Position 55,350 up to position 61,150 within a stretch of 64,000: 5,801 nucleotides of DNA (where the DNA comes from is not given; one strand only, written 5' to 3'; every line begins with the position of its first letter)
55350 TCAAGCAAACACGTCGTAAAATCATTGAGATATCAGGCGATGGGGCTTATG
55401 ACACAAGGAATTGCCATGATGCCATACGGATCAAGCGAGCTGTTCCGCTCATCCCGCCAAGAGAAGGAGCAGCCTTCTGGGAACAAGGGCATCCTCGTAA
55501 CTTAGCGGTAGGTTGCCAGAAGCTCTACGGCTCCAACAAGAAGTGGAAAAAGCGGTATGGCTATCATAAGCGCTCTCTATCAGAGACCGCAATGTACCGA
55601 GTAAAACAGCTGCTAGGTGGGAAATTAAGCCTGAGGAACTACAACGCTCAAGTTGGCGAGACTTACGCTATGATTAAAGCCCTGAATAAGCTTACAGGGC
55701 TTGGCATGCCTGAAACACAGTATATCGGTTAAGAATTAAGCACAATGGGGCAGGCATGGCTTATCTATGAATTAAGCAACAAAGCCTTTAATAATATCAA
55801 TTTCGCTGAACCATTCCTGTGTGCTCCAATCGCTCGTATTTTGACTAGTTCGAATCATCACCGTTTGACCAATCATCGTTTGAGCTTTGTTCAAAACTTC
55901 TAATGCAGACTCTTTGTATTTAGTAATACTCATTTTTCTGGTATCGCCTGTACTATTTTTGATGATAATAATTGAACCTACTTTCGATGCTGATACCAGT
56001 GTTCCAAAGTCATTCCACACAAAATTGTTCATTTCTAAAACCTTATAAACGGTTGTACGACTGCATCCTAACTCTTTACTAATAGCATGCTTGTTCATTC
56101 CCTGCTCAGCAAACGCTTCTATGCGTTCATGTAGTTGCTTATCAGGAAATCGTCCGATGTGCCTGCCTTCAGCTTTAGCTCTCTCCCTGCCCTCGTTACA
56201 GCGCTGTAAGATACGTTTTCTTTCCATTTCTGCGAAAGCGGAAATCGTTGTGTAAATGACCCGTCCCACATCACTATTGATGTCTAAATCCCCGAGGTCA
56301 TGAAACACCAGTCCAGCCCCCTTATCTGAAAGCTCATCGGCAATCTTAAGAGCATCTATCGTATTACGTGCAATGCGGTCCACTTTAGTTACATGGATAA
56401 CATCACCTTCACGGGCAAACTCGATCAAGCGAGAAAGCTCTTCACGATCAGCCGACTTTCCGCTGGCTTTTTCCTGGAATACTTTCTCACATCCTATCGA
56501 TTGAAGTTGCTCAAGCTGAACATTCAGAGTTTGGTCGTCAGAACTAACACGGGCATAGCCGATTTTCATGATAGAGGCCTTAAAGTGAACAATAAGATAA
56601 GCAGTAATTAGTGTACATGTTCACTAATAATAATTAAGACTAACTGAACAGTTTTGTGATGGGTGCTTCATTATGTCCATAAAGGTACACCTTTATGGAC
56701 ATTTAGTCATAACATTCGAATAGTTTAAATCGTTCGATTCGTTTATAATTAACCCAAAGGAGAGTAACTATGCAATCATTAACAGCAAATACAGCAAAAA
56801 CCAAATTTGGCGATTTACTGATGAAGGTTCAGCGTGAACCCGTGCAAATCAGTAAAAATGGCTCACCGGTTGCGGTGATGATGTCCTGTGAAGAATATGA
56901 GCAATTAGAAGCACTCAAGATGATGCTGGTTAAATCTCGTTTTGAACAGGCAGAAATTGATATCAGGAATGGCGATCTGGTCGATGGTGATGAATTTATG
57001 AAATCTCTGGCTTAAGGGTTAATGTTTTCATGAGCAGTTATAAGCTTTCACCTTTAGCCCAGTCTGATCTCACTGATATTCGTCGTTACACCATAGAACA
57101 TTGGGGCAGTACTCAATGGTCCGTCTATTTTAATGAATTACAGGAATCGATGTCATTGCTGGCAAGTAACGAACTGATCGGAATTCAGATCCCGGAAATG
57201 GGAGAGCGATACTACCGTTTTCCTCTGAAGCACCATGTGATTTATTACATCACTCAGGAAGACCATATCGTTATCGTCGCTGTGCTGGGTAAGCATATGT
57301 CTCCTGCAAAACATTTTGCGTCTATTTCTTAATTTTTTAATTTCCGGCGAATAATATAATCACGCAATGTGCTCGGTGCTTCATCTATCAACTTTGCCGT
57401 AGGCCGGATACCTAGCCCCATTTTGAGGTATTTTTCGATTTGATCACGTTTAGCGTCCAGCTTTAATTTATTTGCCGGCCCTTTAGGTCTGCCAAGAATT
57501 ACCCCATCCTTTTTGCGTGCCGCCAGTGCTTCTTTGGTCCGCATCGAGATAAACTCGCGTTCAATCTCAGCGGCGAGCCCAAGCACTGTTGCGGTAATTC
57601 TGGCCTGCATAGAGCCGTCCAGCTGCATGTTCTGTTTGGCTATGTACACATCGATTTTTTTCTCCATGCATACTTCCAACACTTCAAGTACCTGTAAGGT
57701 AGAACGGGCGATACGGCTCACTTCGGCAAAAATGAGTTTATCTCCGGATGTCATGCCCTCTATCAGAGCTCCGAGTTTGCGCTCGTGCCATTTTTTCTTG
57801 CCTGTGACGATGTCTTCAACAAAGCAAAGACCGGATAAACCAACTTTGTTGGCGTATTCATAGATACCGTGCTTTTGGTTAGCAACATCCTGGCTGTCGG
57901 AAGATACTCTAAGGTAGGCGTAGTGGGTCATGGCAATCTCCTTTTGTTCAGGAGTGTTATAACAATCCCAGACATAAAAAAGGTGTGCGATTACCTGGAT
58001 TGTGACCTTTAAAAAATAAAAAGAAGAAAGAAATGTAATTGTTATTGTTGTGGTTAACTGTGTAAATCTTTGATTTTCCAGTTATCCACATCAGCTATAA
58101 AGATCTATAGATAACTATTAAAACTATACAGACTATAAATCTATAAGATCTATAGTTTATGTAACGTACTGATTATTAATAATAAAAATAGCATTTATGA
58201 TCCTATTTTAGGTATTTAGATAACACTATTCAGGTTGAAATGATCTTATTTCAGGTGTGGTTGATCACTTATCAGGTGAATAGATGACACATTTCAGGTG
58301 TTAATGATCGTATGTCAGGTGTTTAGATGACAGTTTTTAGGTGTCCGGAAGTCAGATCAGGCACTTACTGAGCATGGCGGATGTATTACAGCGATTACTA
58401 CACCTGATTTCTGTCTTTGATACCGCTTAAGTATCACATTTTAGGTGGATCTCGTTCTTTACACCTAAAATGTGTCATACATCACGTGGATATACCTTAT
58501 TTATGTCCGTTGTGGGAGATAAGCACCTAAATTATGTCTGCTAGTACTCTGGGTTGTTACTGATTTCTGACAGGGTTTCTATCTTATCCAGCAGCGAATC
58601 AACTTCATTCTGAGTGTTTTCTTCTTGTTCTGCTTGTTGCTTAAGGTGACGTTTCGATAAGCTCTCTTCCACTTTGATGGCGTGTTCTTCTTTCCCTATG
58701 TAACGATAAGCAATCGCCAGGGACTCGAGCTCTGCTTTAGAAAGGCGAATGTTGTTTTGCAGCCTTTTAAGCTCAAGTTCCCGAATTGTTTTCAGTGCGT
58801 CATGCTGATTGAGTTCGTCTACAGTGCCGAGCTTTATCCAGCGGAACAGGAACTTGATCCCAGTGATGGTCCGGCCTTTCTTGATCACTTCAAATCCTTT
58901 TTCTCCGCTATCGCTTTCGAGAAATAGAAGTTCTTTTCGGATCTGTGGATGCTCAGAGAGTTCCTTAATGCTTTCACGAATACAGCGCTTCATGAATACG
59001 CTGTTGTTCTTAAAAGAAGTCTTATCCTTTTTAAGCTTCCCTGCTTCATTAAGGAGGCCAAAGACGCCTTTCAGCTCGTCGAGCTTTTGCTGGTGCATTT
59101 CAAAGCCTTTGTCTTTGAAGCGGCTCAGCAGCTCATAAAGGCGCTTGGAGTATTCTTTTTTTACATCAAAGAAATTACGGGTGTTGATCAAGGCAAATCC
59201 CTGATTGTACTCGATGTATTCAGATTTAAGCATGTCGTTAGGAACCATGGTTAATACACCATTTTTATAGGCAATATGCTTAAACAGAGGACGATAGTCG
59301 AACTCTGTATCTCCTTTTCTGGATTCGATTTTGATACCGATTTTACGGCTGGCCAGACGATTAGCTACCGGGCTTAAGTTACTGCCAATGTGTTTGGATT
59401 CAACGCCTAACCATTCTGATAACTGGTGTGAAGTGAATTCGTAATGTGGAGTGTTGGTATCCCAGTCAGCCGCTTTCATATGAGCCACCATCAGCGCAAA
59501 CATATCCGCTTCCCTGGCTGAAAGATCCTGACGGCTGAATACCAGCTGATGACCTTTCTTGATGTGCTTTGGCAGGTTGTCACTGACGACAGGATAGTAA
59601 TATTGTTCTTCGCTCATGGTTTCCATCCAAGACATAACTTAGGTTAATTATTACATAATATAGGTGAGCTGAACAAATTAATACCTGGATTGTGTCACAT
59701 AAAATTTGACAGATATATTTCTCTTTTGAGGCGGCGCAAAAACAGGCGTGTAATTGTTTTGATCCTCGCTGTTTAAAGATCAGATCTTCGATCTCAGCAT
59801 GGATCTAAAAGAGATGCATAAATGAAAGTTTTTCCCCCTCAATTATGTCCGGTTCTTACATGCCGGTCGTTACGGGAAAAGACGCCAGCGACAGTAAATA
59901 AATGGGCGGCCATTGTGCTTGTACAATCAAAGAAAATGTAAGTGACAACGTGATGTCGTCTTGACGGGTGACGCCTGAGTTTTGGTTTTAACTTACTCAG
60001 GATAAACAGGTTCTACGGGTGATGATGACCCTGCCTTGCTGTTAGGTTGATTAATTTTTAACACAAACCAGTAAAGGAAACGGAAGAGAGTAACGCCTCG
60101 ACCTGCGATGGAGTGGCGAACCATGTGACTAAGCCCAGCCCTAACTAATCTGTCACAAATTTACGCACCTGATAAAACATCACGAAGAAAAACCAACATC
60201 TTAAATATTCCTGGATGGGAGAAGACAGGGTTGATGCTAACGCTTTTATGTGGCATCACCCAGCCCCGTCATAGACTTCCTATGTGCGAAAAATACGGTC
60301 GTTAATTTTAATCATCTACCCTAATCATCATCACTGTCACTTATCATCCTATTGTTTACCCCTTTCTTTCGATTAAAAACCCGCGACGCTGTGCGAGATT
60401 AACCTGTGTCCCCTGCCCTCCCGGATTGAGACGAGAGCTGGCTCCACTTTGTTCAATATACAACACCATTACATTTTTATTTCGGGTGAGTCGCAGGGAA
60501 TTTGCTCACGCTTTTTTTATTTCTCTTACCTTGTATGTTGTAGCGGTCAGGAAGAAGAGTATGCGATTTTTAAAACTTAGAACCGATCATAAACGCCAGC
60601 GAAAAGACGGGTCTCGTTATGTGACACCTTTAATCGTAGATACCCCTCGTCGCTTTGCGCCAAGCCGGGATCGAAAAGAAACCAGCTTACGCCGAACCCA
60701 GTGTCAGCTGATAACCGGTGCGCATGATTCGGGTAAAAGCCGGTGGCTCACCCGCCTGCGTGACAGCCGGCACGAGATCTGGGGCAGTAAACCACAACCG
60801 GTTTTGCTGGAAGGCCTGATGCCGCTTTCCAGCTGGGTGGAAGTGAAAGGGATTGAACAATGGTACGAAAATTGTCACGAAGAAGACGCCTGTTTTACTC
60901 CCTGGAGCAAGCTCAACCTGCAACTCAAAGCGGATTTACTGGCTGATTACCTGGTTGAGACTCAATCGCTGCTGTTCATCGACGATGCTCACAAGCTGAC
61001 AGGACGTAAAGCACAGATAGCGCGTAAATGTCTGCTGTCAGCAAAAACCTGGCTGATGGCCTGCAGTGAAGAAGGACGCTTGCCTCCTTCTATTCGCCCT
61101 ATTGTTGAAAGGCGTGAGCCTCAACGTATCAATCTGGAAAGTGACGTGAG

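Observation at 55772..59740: Iteron-type plasmid replicon with the origin downstream of rep, plus a resolvase-TA-resolvase stability module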

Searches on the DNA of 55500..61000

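Call 60: search_rna_families(source=window, start=55500, end=61000, threshold=evalue, max_evalue=1)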
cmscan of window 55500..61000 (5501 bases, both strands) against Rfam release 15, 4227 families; matches with E-value up to 1: 2.
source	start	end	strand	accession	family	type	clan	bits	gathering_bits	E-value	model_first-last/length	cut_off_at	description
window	56657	56700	-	RF03070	ssNA-helicase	Gene; sRNA;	-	24.7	41.5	0.3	1-49/49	no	ssNA-helicase RNA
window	55924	56013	+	RF00324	snoMBII-202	Gene; snRNA; snoRNA; CD-box;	-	23.5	40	0.13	1-84/84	no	Small nucleolar RNA MBII-202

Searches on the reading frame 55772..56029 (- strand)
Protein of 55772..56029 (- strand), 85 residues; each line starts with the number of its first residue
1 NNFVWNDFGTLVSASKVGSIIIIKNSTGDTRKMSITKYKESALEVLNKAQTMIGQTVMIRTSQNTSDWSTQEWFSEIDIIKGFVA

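Call 78: search_protein_families(library=phrogs, proteins=[window:55772-56029:-], max_evalue=0.01)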
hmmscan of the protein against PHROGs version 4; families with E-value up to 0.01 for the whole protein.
window:55772-56029:- (85 aa): 1 family
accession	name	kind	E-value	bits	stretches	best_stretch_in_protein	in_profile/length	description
phrog_3850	-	unknown function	0.0001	23.2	1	42-83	15-54/104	-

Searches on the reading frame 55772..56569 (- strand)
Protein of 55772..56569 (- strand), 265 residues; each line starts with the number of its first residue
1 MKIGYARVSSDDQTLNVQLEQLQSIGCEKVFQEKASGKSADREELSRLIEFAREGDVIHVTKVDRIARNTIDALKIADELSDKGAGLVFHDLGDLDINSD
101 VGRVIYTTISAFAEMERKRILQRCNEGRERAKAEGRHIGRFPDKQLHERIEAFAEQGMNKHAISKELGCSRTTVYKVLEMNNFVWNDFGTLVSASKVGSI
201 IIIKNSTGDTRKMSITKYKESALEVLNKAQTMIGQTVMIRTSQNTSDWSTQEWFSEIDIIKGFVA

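Call 3: search_protein_families(library=pfam, proteins=[window:55772-56569:-], max_evalue=0.01)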
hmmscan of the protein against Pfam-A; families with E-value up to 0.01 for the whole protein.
window:55772-56569:- (265 aa): 7 families
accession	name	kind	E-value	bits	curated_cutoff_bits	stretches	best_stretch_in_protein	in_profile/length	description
PF00239.26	Resolvase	-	8.6e-38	130.1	23.3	1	3-136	2-144/145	Resolvase, N terminal domain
PF02796.21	HTH_7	-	1.7e-06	28.5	23.8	1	148-179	12-43/45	Helix-turn-helix domain of resolvase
PF13384.12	HTH_23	-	2.4e-05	24.5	24.6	1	152-179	13-39/50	Homeodomain-like domain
PF13936.12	HTH_38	-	0.001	19.2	27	1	147-179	8-42/44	Helix-turn-helix domain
PF15978.11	TnsD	-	0.0027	17.2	32.4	1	145-215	186-239/355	Tn7-like transposition protein D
PF13551.12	HTH_29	-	0.0028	18.1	28.1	0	155-179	9-34/64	Winged helix-turn helix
PF04218.19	CENP-B_N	-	0.0043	17.1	21.2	0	155-179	20-44/53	CENP-B N-terminal DNA-binding domain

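Call 17: search_protein_families(library=ncbifam, proteins=[window:55772-56569:-], max_evalue=0.01)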
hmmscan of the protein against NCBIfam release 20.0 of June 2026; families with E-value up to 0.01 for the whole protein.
window:55772-56569:- (265 aa): 8 families
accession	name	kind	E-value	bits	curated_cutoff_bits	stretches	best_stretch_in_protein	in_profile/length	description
NF041201.1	recomb_XisF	equivalog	7.1e-24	84.6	375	1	2-137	1-142/465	fdxN element excision recombinase XisF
NF009949.0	PRK13413.1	equivalog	1.2e-15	57.7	272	1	1-181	1-196/203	master DNA invertase Mpi family serine-type recombinase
NF047343.1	SCCmet_CcrB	equivalog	3.6e-15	55.6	900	1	28-142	46-162/542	cassette chromosome recombinase CcrB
NF033518.0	transpos_IS607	equivalog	2.1e-06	27.4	110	1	3-76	57-140/187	IS607 family transposase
NF047344.1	SCCmet_CcrA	equivalog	0.00025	20.3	700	1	3-137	5-148/442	cassette chromosome recombinase CcrA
NF040595.1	HTH_Cbp1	equivalog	0.00034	20.5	140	1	143-184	48-89/135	CRISPR DNA repeat-binding protein Cbp1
NF033546.1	transpos_IS21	equivalog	0.0016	18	160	1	154-187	5-33/294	IS21 family transposase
NF049883.1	resolv_YneB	equivalog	0.0033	16.9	175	1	18-135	28-146/211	YneB family resolvase-like protein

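Call 49: search_dna_similar(query=window:55772-56569:-, collection=plasmids, mode=protein, max_rows=25)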
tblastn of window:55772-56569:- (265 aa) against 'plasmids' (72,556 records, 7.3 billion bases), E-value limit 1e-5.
The search stops at 5000 records and this limit was reached: more records match than are counted here, and every count below describes the 5000 best-scoring records only.
Records with a match: at least 5000; places in all: 10195; records where one place covers at least 80% of the query: 17.
Best place of each record, by identity: >=99% 4; 80-90% 20; 60-80% 10; <60% 4966.
By first word of the organism name: Staphylococcus 1395; Klebsiella 1355; Escherichia 981; Enterobacter 223; Salmonella 200; Citrobacter 193; Yersinia 81; Pseudomonas 55; Shigella 53; Serratia 37; and 87 more.
By predicted mobility (MOB-suite, as given by PLSDB): mobilizable 2114; conjugative 2048; non-mobilizable 838.
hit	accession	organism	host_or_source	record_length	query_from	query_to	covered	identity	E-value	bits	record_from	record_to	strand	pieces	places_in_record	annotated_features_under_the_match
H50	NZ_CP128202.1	Vibrio furnissii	Homo sapiens,stool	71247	1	265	100%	100.0%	8e-176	544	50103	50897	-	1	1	none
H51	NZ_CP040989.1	Vibrio furnissii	NIST Mixed Microbial RM strain,ATCC ...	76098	1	265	100%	100.0%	8e-176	544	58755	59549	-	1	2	none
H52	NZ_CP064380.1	Vibrio furnissii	-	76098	1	265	100%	100.0%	8e-176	544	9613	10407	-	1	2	none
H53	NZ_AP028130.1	Vibrio fluvialis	Homo sapiens,Stool sample from a ...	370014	1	265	100%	100.0%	8e-176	544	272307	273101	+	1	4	none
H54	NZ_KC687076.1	Photobacterium gaetbulicola Gung47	-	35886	1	259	98%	71.4%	1e-124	397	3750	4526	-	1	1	none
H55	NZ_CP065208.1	Vibrio cyclitrophicus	whole organism,kelp tisue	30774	1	178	67%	86.5%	2e-100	328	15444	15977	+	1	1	recombinase family protein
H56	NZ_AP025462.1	Vibrio atlanticus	-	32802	1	178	67%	85.4%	4e-100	327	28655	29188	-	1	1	recombinase family protein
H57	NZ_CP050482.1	Vibrio campbellii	single cell,seawater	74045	1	179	68%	84.4%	9e-100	326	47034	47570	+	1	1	recombinase family protein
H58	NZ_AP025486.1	Vibrio echinoideorum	-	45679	1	186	70%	81.2%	5e-99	323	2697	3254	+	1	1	recombinase family protein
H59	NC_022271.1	Vibrio campbellii ATCC BAA-1116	-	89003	1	179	68%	83.8%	3e-99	324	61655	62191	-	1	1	recombinase family protein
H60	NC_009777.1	Vibrio campbellii ATCC BAA-1116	-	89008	1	179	68%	83.8%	3e-99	324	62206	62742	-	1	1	recombinase family protein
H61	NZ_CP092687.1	Vibrio campbellii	Hippocampus kuda,Pure isolate,aquarium ...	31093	1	181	68%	82.9%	1e-99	325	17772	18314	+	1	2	recombinase family protein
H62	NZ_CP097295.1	Vibrio sp. J383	Atlantic salmon,Tissue sample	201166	1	186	70%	80.6%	5e-97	318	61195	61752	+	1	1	recombinase family protein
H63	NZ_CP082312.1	Vibrio alginolyticus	mix culture,water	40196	1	178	67%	83.7%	3e-97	318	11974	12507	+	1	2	recombinase family protein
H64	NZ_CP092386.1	Vibrio gigantis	Bacterial culture,seawater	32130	1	179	68%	83.2%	1e-98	322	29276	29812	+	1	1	recombinase family protein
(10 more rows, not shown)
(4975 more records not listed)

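Call 50: get_annotated_region(hit=H54, flank=3500)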
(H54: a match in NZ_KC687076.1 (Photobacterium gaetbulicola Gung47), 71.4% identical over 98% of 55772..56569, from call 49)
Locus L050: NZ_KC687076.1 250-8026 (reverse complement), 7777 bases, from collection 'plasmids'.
description: Photobacterium gaetbulicola Gung47 plasmid unnamed, complete sequence
organism: Photobacterium gaetbulicola Gung47 (NCBI taxid 658445)
taxonomy: Bacteria; Pseudomonadota; Gammaproteobacteria; Vibrionales; Vibrionaceae; Photobacterium; Photobacterium gaetbulicola; Photobacterium gaetbulicola Gung47
host: -; source: -; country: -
typing (MOB-suite, as given by PLSDB): non-mobilizable
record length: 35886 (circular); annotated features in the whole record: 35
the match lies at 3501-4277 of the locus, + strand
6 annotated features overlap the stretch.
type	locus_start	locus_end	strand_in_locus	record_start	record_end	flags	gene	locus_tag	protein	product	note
CDS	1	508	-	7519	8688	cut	-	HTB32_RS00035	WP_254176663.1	ISL3 family transposase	-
CDS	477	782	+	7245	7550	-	-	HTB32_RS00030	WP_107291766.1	hypothetical protein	-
CDS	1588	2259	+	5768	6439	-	-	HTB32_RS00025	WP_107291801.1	hypothetical protein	-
CDS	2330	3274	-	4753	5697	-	-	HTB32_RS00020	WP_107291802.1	HNH endonuclease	-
CDS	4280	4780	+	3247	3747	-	-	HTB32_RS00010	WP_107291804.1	hypothetical protein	-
CDS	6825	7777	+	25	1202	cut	-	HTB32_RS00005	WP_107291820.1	IS3 family transposase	-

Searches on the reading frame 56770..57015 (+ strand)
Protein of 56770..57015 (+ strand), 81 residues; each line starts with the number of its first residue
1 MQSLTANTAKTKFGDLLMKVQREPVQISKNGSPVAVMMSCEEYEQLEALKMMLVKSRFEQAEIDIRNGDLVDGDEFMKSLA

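Call 3: search_protein_families(library=pfam, proteins=[window:56770-57015:+], max_evalue=0.01)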
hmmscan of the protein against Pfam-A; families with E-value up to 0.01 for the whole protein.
window:56770-57015:+ (81 aa): 1 family
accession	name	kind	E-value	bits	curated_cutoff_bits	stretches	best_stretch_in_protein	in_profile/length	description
PF02604.26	PhdYeFM_antitox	-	2.1e-12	47.1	29.8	1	1-56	1-57/74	Antitoxin Phd_YefM, type II toxin-antitoxin system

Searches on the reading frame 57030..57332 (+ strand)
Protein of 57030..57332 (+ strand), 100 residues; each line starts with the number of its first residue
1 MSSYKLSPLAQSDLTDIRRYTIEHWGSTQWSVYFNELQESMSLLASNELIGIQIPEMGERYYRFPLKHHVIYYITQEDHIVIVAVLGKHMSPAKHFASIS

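Call 3: search_protein_families(library=pfam, proteins=[window:57030-57332:+], max_evalue=0.01)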
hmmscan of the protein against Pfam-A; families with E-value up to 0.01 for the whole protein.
window:57030-57332:+ (100 aa): 1 family
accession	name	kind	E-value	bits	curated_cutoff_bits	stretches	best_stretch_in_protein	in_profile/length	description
PF05016.21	ParE_toxin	-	1.1e-15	58.4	23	1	4-89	1-86/89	ParE toxin of type II toxin-antitoxin system, parDE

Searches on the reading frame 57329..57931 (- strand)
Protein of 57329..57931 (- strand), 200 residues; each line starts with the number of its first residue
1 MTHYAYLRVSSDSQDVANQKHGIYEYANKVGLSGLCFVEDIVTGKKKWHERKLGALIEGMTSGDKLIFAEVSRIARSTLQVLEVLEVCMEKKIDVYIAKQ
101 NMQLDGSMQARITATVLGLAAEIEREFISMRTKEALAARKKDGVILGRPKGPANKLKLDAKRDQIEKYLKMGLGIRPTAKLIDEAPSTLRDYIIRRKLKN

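Call 3: search_protein_families(library=pfam, proteins=[window:57329-57931:-], max_evalue=0.01)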
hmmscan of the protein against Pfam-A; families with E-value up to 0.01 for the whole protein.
window:57329-57931:- (200 aa): 1 family
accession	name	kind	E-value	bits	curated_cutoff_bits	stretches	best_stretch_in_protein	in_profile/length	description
PF00239.26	Resolvase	-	7.7e-29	101.1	23.3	1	4-144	2-144/145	Resolvase, N terminal domain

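Call 17: search_protein_families(library=ncbifam, proteins=[window:57329-57931:-], max_evalue=0.01)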
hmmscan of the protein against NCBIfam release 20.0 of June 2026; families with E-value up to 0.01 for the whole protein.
window:57329-57931:- (200 aa): 4 families
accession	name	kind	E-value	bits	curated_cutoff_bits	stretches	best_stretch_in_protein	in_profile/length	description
NF009949.0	PRK13413.1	equivalog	1.3e-53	181.8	272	1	4-198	3-198/203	master DNA invertase Mpi family serine-type recombinase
NF041201.1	recomb_XisF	equivalog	9.7e-11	41.3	375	1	4-142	2-139/465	fdxN element excision recombinase XisF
NF047344.1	SCCmet_CcrA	equivalog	6.7e-06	25.5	700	1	5-145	6-148/442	cassette chromosome recombinase CcrA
NF033518.0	transpos_IS607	equivalog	0.0006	19.4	110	1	4-103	57-158/187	IS607 family transposase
